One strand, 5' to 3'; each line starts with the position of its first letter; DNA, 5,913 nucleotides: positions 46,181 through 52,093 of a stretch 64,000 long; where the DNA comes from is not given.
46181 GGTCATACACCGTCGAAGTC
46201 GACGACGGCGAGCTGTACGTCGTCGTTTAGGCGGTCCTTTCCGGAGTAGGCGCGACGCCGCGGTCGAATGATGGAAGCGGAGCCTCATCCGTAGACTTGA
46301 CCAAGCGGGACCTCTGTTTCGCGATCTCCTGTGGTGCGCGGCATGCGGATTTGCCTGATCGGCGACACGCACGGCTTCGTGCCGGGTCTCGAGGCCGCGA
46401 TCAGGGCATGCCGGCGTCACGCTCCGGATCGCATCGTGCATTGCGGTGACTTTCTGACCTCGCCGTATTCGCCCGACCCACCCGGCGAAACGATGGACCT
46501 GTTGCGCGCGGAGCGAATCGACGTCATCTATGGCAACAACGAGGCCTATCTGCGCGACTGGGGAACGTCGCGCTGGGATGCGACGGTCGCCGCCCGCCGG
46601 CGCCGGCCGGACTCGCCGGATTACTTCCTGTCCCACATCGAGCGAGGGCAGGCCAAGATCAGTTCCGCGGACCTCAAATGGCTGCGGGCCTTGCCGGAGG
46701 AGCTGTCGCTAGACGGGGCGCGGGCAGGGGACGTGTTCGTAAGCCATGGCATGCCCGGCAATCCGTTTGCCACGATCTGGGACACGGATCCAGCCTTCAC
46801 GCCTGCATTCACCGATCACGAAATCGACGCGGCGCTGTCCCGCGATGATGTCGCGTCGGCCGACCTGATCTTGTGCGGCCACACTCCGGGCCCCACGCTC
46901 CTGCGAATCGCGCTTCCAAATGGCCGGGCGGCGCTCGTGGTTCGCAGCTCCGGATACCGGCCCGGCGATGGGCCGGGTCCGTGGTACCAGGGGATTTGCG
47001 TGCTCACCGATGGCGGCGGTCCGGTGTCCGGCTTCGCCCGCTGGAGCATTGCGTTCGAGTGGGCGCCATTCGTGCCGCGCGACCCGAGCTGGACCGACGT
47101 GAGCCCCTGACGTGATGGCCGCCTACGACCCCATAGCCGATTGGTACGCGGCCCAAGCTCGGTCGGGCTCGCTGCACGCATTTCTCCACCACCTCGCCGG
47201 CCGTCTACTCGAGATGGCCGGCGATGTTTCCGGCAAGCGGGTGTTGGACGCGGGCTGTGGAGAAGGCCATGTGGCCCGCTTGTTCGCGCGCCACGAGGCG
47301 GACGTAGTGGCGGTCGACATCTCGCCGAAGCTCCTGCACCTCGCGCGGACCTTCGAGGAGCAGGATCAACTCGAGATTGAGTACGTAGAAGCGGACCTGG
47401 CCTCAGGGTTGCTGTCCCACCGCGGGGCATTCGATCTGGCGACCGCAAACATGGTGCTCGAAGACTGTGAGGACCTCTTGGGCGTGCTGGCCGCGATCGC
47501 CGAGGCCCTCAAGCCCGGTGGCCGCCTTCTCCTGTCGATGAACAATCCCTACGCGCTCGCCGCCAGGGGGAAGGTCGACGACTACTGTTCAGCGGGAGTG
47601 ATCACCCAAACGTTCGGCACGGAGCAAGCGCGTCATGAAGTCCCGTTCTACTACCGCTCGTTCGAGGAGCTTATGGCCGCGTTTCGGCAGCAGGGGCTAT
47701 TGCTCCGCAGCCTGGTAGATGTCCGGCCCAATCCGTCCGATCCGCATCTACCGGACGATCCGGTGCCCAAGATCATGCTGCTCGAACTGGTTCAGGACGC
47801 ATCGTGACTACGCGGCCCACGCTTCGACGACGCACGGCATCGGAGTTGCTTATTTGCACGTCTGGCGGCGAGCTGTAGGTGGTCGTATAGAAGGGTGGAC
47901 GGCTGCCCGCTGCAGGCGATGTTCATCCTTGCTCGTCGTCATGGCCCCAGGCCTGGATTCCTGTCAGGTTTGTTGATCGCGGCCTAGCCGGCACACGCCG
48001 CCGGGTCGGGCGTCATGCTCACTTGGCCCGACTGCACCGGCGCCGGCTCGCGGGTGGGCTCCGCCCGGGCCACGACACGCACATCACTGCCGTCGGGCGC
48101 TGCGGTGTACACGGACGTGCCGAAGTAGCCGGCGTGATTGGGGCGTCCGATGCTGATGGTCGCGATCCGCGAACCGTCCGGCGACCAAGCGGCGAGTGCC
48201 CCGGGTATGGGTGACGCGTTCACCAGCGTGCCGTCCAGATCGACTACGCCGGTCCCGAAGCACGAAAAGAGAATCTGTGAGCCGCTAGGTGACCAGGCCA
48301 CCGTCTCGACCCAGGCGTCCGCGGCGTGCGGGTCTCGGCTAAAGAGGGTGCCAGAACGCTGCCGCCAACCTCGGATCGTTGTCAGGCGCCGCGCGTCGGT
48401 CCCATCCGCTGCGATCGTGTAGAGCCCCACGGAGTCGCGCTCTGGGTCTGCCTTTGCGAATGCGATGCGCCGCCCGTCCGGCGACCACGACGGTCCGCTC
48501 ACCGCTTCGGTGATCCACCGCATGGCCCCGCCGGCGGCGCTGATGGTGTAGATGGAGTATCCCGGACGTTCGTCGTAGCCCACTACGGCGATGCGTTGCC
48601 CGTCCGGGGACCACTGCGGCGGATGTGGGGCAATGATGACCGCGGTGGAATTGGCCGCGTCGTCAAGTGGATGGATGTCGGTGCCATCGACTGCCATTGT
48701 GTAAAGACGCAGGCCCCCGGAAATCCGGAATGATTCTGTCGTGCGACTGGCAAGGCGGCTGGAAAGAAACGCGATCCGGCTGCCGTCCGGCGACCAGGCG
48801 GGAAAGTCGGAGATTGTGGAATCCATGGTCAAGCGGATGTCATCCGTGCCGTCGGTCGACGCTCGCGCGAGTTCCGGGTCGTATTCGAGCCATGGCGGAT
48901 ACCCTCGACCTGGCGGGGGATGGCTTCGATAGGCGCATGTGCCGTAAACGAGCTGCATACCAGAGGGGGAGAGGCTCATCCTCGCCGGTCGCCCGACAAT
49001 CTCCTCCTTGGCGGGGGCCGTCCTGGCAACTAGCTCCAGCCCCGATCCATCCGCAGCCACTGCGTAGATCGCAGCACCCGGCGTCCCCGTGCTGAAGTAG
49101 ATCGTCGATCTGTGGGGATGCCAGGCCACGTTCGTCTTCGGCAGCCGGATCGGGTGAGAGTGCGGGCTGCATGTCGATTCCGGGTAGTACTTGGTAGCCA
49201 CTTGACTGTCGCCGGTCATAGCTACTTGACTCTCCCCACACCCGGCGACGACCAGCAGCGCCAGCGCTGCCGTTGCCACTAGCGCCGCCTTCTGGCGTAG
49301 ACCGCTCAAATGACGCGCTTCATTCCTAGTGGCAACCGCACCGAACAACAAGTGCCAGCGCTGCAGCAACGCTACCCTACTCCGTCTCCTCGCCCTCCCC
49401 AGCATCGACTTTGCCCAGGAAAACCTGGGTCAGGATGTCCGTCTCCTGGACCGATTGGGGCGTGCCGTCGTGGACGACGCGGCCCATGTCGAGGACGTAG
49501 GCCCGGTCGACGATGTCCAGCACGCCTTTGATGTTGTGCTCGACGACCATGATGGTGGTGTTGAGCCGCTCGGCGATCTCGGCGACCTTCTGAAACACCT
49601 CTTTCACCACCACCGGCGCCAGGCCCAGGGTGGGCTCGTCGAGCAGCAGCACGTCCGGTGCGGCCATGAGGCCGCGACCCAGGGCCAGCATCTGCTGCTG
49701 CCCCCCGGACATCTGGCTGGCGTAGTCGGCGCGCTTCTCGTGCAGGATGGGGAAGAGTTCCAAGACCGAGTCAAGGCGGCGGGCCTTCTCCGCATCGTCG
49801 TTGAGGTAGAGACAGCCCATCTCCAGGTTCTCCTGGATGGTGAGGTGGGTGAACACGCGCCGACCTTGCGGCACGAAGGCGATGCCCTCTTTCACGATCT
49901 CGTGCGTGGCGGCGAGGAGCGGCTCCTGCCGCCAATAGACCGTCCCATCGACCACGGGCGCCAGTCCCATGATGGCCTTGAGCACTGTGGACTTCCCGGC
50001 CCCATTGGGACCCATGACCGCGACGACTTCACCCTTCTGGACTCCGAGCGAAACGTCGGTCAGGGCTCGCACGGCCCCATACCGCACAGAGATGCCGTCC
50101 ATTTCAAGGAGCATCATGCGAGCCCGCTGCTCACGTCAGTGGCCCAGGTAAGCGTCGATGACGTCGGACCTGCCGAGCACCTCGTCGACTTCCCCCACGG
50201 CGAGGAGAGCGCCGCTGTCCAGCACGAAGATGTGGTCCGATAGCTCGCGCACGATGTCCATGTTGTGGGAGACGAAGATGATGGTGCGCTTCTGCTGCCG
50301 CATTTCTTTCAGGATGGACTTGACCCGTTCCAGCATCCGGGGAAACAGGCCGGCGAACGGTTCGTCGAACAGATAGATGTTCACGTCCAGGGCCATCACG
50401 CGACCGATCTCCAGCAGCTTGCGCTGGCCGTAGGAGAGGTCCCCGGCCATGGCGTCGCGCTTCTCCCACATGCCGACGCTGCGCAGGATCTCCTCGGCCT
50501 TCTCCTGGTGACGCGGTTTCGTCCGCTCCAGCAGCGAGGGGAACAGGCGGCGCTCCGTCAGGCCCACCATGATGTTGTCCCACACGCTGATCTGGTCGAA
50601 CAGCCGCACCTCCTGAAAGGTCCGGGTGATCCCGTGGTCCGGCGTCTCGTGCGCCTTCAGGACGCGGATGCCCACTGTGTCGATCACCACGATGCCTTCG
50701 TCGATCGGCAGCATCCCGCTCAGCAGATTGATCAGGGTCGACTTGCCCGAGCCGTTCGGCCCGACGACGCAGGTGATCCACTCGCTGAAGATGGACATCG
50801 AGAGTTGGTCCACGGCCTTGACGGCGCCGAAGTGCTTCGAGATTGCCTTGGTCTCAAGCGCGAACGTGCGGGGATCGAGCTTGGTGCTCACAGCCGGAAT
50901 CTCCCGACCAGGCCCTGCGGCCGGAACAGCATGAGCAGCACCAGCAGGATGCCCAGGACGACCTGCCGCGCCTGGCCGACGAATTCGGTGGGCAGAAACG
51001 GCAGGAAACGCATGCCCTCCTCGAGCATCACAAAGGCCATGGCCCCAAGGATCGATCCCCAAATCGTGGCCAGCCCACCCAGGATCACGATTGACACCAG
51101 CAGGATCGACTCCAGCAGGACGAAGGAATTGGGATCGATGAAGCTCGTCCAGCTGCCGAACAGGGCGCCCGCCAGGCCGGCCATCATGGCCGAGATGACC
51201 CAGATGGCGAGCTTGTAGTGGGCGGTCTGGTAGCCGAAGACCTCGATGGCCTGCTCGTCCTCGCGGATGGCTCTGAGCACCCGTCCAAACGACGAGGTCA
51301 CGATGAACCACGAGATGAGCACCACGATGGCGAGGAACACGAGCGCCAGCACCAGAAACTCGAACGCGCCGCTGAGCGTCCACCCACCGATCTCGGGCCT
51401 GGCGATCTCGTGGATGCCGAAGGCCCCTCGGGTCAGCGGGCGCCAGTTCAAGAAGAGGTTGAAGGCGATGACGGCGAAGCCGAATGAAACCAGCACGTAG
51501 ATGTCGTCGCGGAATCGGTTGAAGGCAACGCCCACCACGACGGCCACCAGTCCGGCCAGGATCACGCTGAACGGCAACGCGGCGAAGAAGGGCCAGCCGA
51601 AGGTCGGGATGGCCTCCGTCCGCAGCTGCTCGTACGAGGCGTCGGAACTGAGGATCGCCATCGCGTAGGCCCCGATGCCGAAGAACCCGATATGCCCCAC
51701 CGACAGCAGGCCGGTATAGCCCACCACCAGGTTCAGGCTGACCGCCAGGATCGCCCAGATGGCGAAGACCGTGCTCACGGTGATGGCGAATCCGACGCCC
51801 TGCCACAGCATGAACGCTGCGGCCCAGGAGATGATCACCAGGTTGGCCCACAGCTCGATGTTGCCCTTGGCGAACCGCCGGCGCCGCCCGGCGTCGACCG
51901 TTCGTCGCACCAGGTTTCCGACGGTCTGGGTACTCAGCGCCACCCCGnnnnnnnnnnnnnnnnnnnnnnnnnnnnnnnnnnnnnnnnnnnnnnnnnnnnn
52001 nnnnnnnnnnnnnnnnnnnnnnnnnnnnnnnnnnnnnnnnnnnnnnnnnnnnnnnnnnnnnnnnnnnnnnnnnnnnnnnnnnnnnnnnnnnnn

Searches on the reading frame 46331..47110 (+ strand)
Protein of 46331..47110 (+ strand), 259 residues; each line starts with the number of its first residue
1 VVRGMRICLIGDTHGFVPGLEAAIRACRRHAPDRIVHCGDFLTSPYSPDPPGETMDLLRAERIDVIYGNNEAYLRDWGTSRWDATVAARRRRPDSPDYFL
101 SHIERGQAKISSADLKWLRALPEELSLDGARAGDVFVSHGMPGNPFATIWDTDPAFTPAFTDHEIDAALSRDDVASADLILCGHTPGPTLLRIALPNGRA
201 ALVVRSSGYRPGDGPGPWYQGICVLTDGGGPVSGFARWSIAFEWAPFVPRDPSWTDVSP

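Call 54: search_protein_families(library=pfam, proteins=[window:46331-47110:+], max_evalue=0.0001)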
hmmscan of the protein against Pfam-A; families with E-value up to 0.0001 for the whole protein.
window:46331-47110:+ (259 aa): 2 families
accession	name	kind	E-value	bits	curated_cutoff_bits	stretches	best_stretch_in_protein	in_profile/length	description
PF12850.12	Metallophos_2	-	1.5e-11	44.9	27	1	5-185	1-116/154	Calcineurin-like phosphoesterase superfamily domain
PF00149.33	Metallophos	-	1.3e-10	42.5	21.5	1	5-187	1-190/191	Calcineurin-like phosphoesterase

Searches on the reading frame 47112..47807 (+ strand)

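Call 54: search_protein_families(library=pfam, proteins=[window:47112-47807:+], max_evalue=0.0001)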
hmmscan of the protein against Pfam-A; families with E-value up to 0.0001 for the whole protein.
window:47112-47807:+ (231 aa): 11 families
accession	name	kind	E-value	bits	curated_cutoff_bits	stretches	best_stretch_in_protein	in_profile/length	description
PF13489.12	Methyltransf_23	-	4.3e-20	72.5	27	1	28-148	9-123/164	Methyltransferase domain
PF08241.18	Methyltransf_11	-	1.8e-19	70.6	21.2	1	45-140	1-94/95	Methyltransferase domain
PF13649.12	Methyltransf_25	-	2.1e-18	67.2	27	1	44-137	1-97/97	Methyltransferase domain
PF08242.18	Methyltransf_12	-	6.3e-17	62.5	30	1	45-139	1-98/98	Methyltransferase domain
PF13847.12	Methyltransf_31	-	1.2e-15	57.9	27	1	40-145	3-113/145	Methyltransferase domain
PF01209.24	Ubie_methyltran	-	2.4e-10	40.6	20.1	1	33-140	40-150/233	ubiE/COQ5 methyltransferase family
PF05175.20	MTS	-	5.4e-07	29.8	23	1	40-144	31-141/170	Methyltransferase small domain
PF05219.18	DREV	-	8.9e-06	25.5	26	1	30-148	84-193/265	DREV methyltransferase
PF08003.17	Methyltransf_9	-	2.6e-05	23.8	23.8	1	31-142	106-218/315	Protein of unknown function (DUF1698)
PF03848.20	TehB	-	3.6e-05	23.7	20.4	1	33-141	23-132/193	Tellurite resistance protein TehB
PF05724.17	TPMT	-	5.9e-05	23.3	26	0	31-86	28-81/218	Thiopurine S-methyltransferase (TPMT)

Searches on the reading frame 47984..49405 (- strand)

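Call 54: search_protein_families(library=pfam, proteins=[window:47984-49405:-], max_evalue=0.0001)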
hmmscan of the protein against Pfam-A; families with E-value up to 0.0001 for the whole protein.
window:47984-49405:- (473 aa): 4 families
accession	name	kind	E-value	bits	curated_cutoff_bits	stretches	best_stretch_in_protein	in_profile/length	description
PF07676.18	PD40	-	9.6e-19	67.3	20.9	1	199-217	11-29/38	WD40-like Beta Propeller Repeat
PF00930.27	DPPIV_N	-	8.3e-08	31.8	22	0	223-331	14-130/354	Dipeptidyl peptidase IV (DPP IV) N-terminal region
PF00400.38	WD40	-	7.2e-06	26.8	27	0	360-384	10-30/39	WD domain, G-beta repeat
PF25174.1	Beta-prop_THOC3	-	1.7e-05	24.4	305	0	306-386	95-151/272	THOC3 beta-propeller domain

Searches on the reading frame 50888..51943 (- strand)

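Call 54: search_protein_families(library=pfam, proteins=[window:50888-51943:-], max_evalue=0.0001)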
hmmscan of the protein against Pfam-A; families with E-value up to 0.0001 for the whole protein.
window:50888-51943:- (351 aa): 1 family
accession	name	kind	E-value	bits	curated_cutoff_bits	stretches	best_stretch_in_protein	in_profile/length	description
PF02653.21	BPD_transp_2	-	1.6e-41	142.6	26.8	1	54-337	3-268/269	Branched-chain amino acid transport system / permease component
